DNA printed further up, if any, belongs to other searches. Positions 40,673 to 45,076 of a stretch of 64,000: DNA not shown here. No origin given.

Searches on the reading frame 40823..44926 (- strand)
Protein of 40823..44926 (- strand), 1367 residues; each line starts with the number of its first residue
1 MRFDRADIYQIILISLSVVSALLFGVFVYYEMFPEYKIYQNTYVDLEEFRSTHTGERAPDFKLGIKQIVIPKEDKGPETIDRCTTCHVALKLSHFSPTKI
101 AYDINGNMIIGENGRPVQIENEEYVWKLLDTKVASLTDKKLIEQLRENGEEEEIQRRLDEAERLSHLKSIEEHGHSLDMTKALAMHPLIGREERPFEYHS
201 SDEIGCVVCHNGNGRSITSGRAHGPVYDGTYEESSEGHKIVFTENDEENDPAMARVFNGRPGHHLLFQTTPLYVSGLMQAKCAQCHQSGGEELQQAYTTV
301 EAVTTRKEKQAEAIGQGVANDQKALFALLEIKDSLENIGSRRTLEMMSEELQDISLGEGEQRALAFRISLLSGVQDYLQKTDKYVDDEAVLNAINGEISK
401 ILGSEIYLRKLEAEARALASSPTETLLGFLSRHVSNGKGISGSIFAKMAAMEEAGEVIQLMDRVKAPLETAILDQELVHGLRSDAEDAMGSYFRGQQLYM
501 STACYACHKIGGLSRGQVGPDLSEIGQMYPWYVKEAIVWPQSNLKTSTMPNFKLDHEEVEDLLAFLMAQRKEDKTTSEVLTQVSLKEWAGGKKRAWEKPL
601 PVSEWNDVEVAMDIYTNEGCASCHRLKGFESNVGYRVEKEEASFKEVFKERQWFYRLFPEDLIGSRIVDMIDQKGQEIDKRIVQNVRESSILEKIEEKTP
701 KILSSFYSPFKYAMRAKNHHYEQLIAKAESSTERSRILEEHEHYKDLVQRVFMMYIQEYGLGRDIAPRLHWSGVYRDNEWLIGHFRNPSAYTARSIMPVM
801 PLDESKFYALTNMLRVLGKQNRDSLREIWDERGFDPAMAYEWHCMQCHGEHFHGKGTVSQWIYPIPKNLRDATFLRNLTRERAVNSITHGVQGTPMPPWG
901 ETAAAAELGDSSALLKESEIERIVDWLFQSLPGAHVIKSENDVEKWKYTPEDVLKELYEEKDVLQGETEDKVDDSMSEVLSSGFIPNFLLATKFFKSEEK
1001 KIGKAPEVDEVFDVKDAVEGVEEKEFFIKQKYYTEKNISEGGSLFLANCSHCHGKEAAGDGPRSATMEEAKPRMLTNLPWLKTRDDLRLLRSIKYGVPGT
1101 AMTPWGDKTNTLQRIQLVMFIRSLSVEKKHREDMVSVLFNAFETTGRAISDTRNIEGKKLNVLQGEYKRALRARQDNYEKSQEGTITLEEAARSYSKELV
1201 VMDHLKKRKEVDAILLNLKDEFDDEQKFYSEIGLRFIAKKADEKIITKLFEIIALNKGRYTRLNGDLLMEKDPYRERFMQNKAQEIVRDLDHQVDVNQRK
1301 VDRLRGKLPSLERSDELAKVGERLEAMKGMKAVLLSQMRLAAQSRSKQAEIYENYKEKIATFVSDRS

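Call 4: search_protein_families(library=pfam, proteins=[window:40823-44926:-], max_evalue=0.01)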
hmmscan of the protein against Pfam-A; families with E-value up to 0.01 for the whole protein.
window:40823-44926:- (1367 aa): 5 families
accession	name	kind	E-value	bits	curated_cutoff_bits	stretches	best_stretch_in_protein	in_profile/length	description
PF00034.26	Cytochrom_C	-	1.5e-31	110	21.3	2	494-567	3-87/90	Cytochrome c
PF13442.11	Cytochrome_CBB3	-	1.2e-26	93.2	27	3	1037-1110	2-57/68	Cytochrome C oxidase, cbb3-type, subunit III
PF02433.20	FixO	-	5.4e-09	36.3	29.6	0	763-801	100-138/219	Cytochrome C oxidase, mono-heme subunit/FixO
PF22113.1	Mtrc-MtrF_II-IV_dom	-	1.6e-05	24.9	30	0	197-308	21-109/176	Outer membrane cytochrome MtrC/MtrF-like, domains II/IV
PF11845.13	Tll0287-like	-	0.0033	18.3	24.1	0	840-851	100-111/144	Tll0287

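Call 5: search_protein_families(library=ncbifam, proteins=[window:40823-44926:-], max_evalue=0.01)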
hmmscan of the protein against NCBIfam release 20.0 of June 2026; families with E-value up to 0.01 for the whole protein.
window:40823-44926:- (1367 aa): 18 families
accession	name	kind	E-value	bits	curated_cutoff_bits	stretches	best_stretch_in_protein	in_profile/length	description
NF011054.0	PRK14486.1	equivalog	4.1e-17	62.6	447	1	1036-1125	213-291/294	putative bifunctional cbb3-type cytochrome c oxidase subunit II/cytochrome c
TIGR04485.1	thiosulf_SoxX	equivalog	1.3e-15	57.8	61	1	503-568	4-77/78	sulfur oxidation c-type cytochrome SoxX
TIGR00782.1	ccoP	equivalog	1.3e-11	44.4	179.95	1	1003-1124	168-281/285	cytochrome-c oxidase, cbb3-type subunit III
NF045774.1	cytochro_C551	exception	1.5e-09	37.8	118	0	493-569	40-109/110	cytochrome c551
NF045773.1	cytochro_C550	exception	6.9e-09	35.7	125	0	493-567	50-117/118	cytochrome c550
TIGR03872.1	cytochrome_MoxG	equivalog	4e-08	33.5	147.8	1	1032-1134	37-131/133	cytochrome c(L), periplasmic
NF050122.1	bc1_QcrC_actin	exception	1.3e-07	31.2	200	1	1033-1059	36-62/253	cytochrome bc1 complex diheme cytochrome c subunit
TIGR00781.1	ccoO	equivalog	3.6e-07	30.1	200.65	0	763-801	100-138/232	cytochrome-c oxidase, cbb3-type subunit II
NF045930.1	Cytc6PetJCyano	equivalog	3.7e-06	26.9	135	0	277-327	34-85/110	cytochrome c6 PetJ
NF011055.0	PRK14487.1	subfamily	9.5e-06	25.3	218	0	518-559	108-151/212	cbb3-type cytochrome c oxidase subunit II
NF040971.1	cytc_ExtS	equivalog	9.6e-06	25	100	1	493-575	79-158/262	selenite/tellurite reduction operon c-type cytochrome lipoprotein ExtS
TIGR02603.1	CxxCH_TIGR02603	domain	2.4e-05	24.4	68.15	1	494-547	5-57/134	putative heme-binding domain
NF033864.1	cytochrome579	equivalog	8.9e-05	22.3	280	0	1047-1103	60-116/179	cytochrome 579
TIGR04494.1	c550_PedF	equivalog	0.00014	21.7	122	0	1032-1061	43-74/133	cytochrome c-550 PedF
NF040606.1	CytoC_perox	subfamily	0.00057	19.2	150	0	1036-1064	296-324/524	di-heme-cytochrome C peroxidase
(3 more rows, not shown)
